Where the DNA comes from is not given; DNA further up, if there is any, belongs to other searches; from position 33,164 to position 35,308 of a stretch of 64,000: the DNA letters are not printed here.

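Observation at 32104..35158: Translationally coupled Ser/Thr kinase + 615-aa TPR protein pair, boxed in by IS21-type scars inside a defence-type island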

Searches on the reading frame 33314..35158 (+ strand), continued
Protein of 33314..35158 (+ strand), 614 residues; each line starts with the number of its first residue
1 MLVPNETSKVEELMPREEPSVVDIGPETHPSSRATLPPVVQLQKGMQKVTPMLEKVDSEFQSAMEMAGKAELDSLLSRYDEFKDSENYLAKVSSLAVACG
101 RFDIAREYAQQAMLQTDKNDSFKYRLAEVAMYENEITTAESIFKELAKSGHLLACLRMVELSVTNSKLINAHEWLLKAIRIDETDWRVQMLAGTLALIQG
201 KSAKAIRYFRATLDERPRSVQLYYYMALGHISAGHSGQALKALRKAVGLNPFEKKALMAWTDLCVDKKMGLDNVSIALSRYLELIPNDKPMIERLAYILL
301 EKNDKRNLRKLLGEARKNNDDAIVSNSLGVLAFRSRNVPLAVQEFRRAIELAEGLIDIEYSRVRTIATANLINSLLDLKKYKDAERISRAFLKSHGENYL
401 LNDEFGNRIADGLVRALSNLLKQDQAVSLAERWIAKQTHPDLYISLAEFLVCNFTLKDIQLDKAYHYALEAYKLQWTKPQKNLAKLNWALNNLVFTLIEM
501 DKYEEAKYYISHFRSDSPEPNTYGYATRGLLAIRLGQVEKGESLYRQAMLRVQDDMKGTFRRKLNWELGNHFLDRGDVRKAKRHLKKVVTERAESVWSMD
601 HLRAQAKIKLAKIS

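Call 27: find_encoding_contigs(protein=P0010, flank=10000, max_places=2)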
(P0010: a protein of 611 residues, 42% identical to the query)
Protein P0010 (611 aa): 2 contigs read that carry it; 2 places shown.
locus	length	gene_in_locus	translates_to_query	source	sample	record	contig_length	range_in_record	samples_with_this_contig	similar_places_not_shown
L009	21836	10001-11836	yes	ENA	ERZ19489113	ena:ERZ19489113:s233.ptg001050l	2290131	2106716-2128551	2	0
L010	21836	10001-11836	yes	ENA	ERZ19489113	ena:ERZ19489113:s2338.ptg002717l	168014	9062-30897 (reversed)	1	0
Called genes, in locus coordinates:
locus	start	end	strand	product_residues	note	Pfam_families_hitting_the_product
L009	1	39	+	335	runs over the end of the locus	PF00291:PALP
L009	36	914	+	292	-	PF12146:Hydrolase_4, PF00561:Abhydrolase_1, PF07819:PGAP1 (faint), PF12697:Abhydrolase_6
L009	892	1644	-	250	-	PF00106:adh_short, PF08659:KR, PF13561:adh_short_C2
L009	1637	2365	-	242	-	PF01209:Ubie_methyltran, PF13489:Methyltransf_23, PF02353:CMAS (weak), PF13649:Methyltransf_25, PF13847:Methyltransf_31, PF08241:Methyltransf_11, PF08242:Methyltransf_12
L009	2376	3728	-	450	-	PF01979:Amidohydro_1, PF07969:Amidohydro_3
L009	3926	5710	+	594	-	PF14691:Fer4_20, PF00070:Pyr_redox (faint), PF07992:Pyr_redox_2, PF13738:Pyr_redox_3 (weak), PF12838:Fer4_7, PF00037:Fer4 (weak)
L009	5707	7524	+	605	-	PF01558:POR, PF01855:POR_N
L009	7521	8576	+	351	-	PF02775:TPP_enzyme_C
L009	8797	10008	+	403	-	PF00069:Pkinase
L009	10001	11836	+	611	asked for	PF13428:TPR_14 (faint), PF23914:TPR_CcmH_CycH (faint), PF25064:ARM_TT21_5th (faint), PF13432:TPR_16 (faint), PF14559:TPR_19 (faint), PF13181:TPR_8 (faint)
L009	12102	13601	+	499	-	PF00044:Gp_dh_N, PF02800:Gp_dh_C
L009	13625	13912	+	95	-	PF04456:DUF503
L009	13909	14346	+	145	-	-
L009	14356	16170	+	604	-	PF01541:GIY-YIG (weak), PF27096:UvrC_M, PF02151:UVR, PF22920:UvrC_RNaseH, PF08459:UvrC_RNaseH_dom, PF14520:HHH_5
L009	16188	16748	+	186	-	PF01066:CDP-OH_P_transf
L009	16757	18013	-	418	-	PF00365:PFK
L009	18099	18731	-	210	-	-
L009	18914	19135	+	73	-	PF25917:BSH_RND (weak), PF25973:BSH_CzcB (faint), PF00364:Biotin_lipoyl, PF25984:BSH_YknX (faint)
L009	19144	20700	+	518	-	PF01039:Carboxyl_trans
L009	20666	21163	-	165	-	PF03852:Vsr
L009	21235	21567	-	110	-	PF17319:DUF5362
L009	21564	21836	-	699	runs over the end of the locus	PF13637:Ank_4 (faint), PF00023:Ank (faint), PF13606:Ank_3 (faint), PF12796:Ank_2, PF13857:Ank_5, PF12796:Ank_2 (weak), PF13857:Ank_5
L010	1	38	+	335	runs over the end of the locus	PF00291:PALP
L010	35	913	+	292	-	PF12146:Hydrolase_4, PF00561:Abhydrolase_1, PF07819:PGAP1 (faint), PF12697:Abhydrolase_6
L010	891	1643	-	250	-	PF00106:adh_short, PF08659:KR, PF13561:adh_short_C2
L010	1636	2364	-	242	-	PF01209:Ubie_methyltran, PF13489:Methyltransf_23, PF02353:CMAS (weak), PF13649:Methyltransf_25, PF13847:Methyltransf_31, PF08241:Methyltransf_11, PF08242:Methyltransf_12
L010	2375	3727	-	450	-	PF01979:Amidohydro_1, PF07969:Amidohydro_3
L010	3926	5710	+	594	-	PF14691:Fer4_20, PF00070:Pyr_redox (faint), PF07992:Pyr_redox_2, PF13738:Pyr_redox_3 (weak), PF12838:Fer4_7, PF00037:Fer4 (weak)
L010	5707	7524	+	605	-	PF01558:POR, PF01855:POR_N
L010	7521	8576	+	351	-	PF02775:TPP_enzyme_C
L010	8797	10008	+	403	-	PF00069:Pkinase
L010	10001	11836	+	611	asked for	PF13428:TPR_14 (faint), PF23914:TPR_CcmH_CycH (faint), PF25064:ARM_TT21_5th (faint), PF13432:TPR_16 (faint), PF14559:TPR_19 (faint), PF13181:TPR_8 (faint)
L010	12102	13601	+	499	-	PF00044:Gp_dh_N, PF02800:Gp_dh_C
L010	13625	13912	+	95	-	PF04456:DUF503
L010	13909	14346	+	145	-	-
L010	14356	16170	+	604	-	PF01541:GIY-YIG (weak), PF27096:UvrC_M, PF02151:UVR, PF22920:UvrC_RNaseH, PF08459:UvrC_RNaseH_dom, PF14520:HHH_5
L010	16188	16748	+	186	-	PF01066:CDP-OH_P_transf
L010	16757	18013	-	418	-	PF00365:PFK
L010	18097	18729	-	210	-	-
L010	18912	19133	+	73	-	PF25917:BSH_RND (weak), PF25973:BSH_CzcB (faint), PF00364:Biotin_lipoyl, PF25984:BSH_YknX (faint)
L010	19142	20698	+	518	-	PF01039:Carboxyl_trans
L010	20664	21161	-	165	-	PF03852:Vsr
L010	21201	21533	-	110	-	PF17319:DUF5362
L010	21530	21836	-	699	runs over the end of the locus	PF13637:Ank_4 (faint), PF00023:Ank (faint), PF13606:Ank_3 (faint), PF23745:ANK_LRRK2 (faint), PF12796:Ank_2, PF13857:Ank_5, PF12796:Ank_2 (weak), PF13857:Ank_5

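Call 37: search_protein_families(library=padloc, alignment_id=A1, max_evalue=0.001)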
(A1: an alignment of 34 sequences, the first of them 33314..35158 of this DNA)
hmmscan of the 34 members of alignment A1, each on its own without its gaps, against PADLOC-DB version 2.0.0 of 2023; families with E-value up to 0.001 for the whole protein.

A. member 1, window:33314-35158:+ (614 aa): 1 family
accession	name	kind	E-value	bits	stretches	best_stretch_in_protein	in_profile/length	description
PDLC04781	PDC-M71B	-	1.4e-16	58.4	2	489-557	385-456/515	-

B. families by the number of members that match (of 34 scanned): 7 families
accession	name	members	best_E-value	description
PDLC04781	PDC-M71B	34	1.4e-16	-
PDLC01172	TPR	6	4e-05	TPR repeats containing protein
PDLC04832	PDC-S03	1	1.2e-13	-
PDLC04833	PDC-S03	1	1.5e-08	-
PDLC04782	PDC-M71B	1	7.6e-06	-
PDLC04834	PDC-S03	1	1.6e-05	-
PDLC01092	C3a198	1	0.00015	TPR protein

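Call 48: search_solved_structures(query=A1, max_evalue=0.01)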
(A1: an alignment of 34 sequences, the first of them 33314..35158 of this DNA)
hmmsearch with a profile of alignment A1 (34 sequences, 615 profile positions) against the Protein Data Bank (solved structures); distinct sequences matched with E-value up to 0.01: 90 (the best 60 are shown).
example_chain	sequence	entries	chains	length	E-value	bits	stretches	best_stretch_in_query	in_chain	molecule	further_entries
9qhb_A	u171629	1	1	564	7.1e-47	163.5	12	199-256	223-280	Engineered tetratricopeptide repeat protein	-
8bu0_A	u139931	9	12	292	3.4e-24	88.6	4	199-256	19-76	Consensus tetratricopeptide repeat protein | Crystal structure of an 8-repeat consensus TPR superhelix with Zinc. | Monomer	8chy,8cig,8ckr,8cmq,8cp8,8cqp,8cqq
9qhc_A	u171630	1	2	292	1.8e-23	86.2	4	199-256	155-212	Engineered tetratricopeptide repeat protein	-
6eou_A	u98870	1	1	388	3e-13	52.4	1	203-357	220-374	UDP-N-acetylglucosamine--peptide N-acetylglucosaminyltransferase 110 kDa subunit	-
1w3b_A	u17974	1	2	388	3.4e-13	52.3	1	203-357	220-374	UDP-N-ACETYLGLUCOSAMINE--PEPTIDE N-ACETYLGLUCOSAMINYLTRANSFERASE 110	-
6xt9_D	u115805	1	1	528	3.5e-13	52.2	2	100-260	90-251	Bardet-Biedl syndrome 4 protein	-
7yeh_B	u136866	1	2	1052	5.5e-12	48.2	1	203-403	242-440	UDP-N-acetylglucosamine--peptide N-acetylglucosaminyltransferase 110 kDa subunit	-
7yea_A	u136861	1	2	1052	5.6e-12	48.2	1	203-403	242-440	UDP-N-acetylglucosamine--peptide N-acetylglucosaminyltransferase 110 kDa subunit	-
6vbu_4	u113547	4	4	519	1.4e-11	46.9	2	125-260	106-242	Bardet-Biedl syndrome 4 protein homolog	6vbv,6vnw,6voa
2fo7_A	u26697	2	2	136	2.1e-11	46.3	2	199-256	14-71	SYNTHETIC CONSENSUS TPR PROTEIN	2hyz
7ntf_A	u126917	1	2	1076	2.2e-11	46.2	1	203-402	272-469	Isoform 1 of UDP-N-acetylglucosamine--peptide N-acetylglucosaminyltransferase 110 kDa subu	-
8ch0_A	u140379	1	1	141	2.4e-11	46.1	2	199-256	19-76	Consensus tetratricopeptide repeat protein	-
8ump_A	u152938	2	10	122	3.2e-10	42.4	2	197-256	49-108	T33-ml35-redesigned-TPR-domain-fold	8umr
6vfj_B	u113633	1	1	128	5.1e-10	41.8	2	191-253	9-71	I53_dn5B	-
6vfi_B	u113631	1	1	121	1.8e-09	39.9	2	191-253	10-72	O43_dn18B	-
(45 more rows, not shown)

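Call 57: predict_structure(alignment_id=A1)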
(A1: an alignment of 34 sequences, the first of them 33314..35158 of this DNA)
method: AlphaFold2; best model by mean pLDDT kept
length: 614 residues; sequences in the alignment: 34
mean_pLDDT: 87.3   pTM: 0.74
mean pLDDT of the five models: 87.3, 87.1, 86.5, 86.1, 85.0
residues with pLDDT >= 90: 332; 70-90: 233; 50-70: 34; < 50: 15
segments of 3 or more residues with pLDDT < 50: 1-10, 59-63
pLDDT, mean of each block of 10 residues (from residue 1): 28 70 75 84 70 66 65 91 88 86 90 81 89 87 93 92 88 95 92 92 94 88 94 93 94 91 90 93 88 88 86 86 87 86 93 72 89 94 97 91 89 95 95 91 94 92 97 86 86 96 95 71 88 95 93 84 95 94 96 82 94 88
secondary structure, 60 per line:
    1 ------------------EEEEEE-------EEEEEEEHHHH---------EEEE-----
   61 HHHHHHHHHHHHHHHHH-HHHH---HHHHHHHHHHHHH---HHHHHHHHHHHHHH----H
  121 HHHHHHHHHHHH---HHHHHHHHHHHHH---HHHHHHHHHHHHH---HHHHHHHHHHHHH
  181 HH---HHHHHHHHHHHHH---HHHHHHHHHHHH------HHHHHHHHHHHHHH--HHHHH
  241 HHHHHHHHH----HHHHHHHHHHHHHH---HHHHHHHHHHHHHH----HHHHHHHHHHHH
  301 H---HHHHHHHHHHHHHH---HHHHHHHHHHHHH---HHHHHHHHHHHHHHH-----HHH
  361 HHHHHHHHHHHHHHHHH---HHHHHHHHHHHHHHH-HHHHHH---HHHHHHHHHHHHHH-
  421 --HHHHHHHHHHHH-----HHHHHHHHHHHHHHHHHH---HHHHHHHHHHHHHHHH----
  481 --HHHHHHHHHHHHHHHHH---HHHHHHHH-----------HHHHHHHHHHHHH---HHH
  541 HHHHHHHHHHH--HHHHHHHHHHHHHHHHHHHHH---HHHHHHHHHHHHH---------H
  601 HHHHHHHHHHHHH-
elements in order: E19-24 E32-38 H39-42 E52-55 H61-77 H79-82 H86-98 H102-115 H120-132 H136-148 H152-164 H168-182 H186-198 H202-213 H220-233 H236-249 H254-267 H271-284 H289-301 H305-318 H322-334 H338-352 H358-377 H381-395 H397-402 H406-419 H423-434 H440-457 H461-476 H483-499 H503-510 H522-534 H538-551 H554-574 H578-590 H600-613

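Call 63: fold_search(model_id=the predicted structure, library=pdb)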
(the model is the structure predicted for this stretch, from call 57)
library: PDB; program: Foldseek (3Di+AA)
matches with E <= 10: 1684; with E <= 0.001: 410
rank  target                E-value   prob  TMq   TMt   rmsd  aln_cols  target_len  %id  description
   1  9rtt_Q                3.7e-12  1.00  0.38  0.28  19.8       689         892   13  Activated Elongation Complex with IWS1 and ELOF1 (released 2025-09-03)
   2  9hvq_Q                5.1e-12  1.00  0.33  0.26  20.2       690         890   14  Structure of the transcribing Pol II-DSIF-PAF-SPT6-RECQL5 complex (released 2025-07-16)
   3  9g8r_B                1.5e-10  1.00  0.27  0.17  16.6       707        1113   15  human SKI7-SKI238 complex in the open state (released 2024-10-16)
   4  7yea_A                1.9e-10  1.00  0.54  0.35   8.1       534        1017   16  Human O-GlcNAc transferase Dimer (released 2023-07-12)
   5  8bbe_D                2.4e-10  1.00  0.35  0.33  11.8       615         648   14  Structure of the IFT-A complex; IFT-A2 module (released 2022-12-21)
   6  7yeh_A                5.4e-10  1.00  0.54  0.35   9.3       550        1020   17  Cryo-EM structure of human OGT-OGA complex (released 2023-07-12)
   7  7qdr_B                5.4e-10  1.00  0.37  0.22  13.6       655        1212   13  Apo human SKI complex in the closed state (released 2022-02-02)
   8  7qds_B                5.6e-10  1.00  0.31  0.20  20.5       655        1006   13  Apo human SKI complex in the open state (released 2022-02-02)
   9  8bbg_D                6.3e-10  1.00  0.34  0.21  11.9       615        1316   14  Structure of the IFT-A complex; anterograde IFT-A train model (released 2022-12-21)
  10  4buj_F                7.4e-10  1.00  0.37  0.20  15.1       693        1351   10  Crystal structure of the S. cerevisiae Ski2-3-8 complex (released 2013-08-28)
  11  8fgw_D                9.0e-10  1.00  0.34  0.20  12.4       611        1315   14  Human IFT-A complex structures provide molecular insights into ciliary transport (released 2023-02-22)
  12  4buj_B                9.3e-10  1.00  0.38  0.20  19.2       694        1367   12  Crystal structure of the S. cerevisiae Ski2-3-8 complex (released 2013-08-28)
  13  7qdz_B                9.7e-10  1.00  0.34  0.20  19.8       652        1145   12  80S-bound human SKI complex in the closed state (released 2022-02-09)
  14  6gmh_Q                1.1e-09  1.00  0.41  0.31  18.1       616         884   11  Structure of activated transcription complex Pol II-DSIF-PAF-SPT6 (released 2018-08-22)
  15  6ted_Q                1.2e-09  1.00  0.29  0.21  23.0       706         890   13  Structure of complete, activated transcription complex Pol II-DSIF-PAF-SPT6 uncovers allosteric elongation activation  (released 2020-07-22)
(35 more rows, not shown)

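Call 65: search_protein_families(library=pfam, proteins=[L001:5248-7923:+, L001:6499-8070:-, L001:14320-16257:+, L002:5552-6844:-, L002:12445-13509:-, L002:13860-15401:+, L003:5570-8551:+, L003:12105-13643:+, L003:14182-16254:+, L003:3689-5530:-], max_evalue=0.00001)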
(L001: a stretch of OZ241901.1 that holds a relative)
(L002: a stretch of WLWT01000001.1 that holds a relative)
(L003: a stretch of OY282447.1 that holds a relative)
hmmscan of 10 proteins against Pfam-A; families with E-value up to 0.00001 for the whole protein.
L001:5248-7923:+ (891 aa): 1 family
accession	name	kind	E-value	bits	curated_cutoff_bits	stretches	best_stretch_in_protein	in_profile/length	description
PF01555.25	N6_N4_Mtase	-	7e-28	98.5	26.7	1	172-505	1-219/221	DNA methylase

L001:6499-8070:- (523 aa): 0 families

L001:14320-16257:+ (645 aa): 0 families

L002:5552-6844:- (430 aa): 0 families

L002:12445-13509:- (354 aa): 1 family
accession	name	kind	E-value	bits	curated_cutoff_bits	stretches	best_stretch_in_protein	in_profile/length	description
PF01695.23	IstB_IS21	-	4.4e-07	30.1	24.1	1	173-277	2-101/238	IstB-like ATP binding protein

L002:13860-15401:+ (513 aa): 1 family
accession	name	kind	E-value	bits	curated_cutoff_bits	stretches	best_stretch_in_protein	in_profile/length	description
PF00496.27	SBP_bac_5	-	7.7e-60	203.4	32.4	1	73-431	2-366/368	Bacterial extracellular solute-binding proteins, family 5 Middle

L003:5570-8551:+ (993 aa): 1 family
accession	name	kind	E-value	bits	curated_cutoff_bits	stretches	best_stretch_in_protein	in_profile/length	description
PF02775.26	TPP_enzyme_C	-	2.4e-24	86.3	21.9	1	708-856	2-151/151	Thiamine pyrophosphate enzyme, C-terminal TPP binding domain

L003:12105-13643:+ (512 aa): 2 families
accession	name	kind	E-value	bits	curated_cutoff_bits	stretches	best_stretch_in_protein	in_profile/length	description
PF02800.25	Gp_dh_C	-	1.9e-41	141.7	24.4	1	312-469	1-158/158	Glyceraldehyde 3-phosphate dehydrogenase, C-terminal domain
PF00044.30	Gp_dh_N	-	1.8e-16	60.7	31.7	1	147-257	2-100/101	Glyceraldehyde 3-phosphate dehydrogenase, NAD binding domain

L003:14182-16254:+ (690 aa): 5 families
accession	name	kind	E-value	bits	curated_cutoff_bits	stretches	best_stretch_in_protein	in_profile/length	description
PF08459.17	UvrC_RNaseH_dom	-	5.5e-51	173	22.3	1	467-622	1-159/159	UvrC RNAse H endonuclease domain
PF22920.2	UvrC_RNaseH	-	1.3e-33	115.8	24.3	1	335-450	1-114/116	UvrC Ribonuclease H-like domain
PF14520.12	HHH_5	-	7.6e-11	42.8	27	1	637-683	3-50/57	Helix-hairpin-helix domain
PF02151.25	UVR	-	8.6e-09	35.3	21.5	1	295-321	8-34/36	UvrB/uvrC motif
PF01541.30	GIY-YIG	-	3.6e-08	34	22.6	1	104-177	2-76/78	GIY-YIG catalytic domain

L003:3689-5530:- (613 aa): 0 families

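Call 68: find_related_loci(query=A1, collection=viral_contigs, flank=10000)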
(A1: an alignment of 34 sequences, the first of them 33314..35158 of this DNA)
Query A1 (614 aa) in viral_contigs; peptide patterns used: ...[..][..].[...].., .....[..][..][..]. (x = any residue, [..] = any of these).
30 stretches matched a pattern, but none encodes a relative of the query by tblastn (E <= 1e-3).

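Call 69: find_related_loci(query=A1, collection=metagenome_contigs, flank=10000)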
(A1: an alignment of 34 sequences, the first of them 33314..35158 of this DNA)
Query A1 (614 aa) in metagenome_contigs; peptide patterns used: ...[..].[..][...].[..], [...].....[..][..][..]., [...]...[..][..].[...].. (x = any residue, [..] = any of these).
270 stretches matched a pattern; 2 encode a relative of the query (tblastn E <= 1e-3); 2 distinct loci.
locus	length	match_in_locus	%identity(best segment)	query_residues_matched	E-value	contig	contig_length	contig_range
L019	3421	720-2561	95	1-614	0e+0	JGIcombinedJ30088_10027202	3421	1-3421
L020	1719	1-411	99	478-614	5e-92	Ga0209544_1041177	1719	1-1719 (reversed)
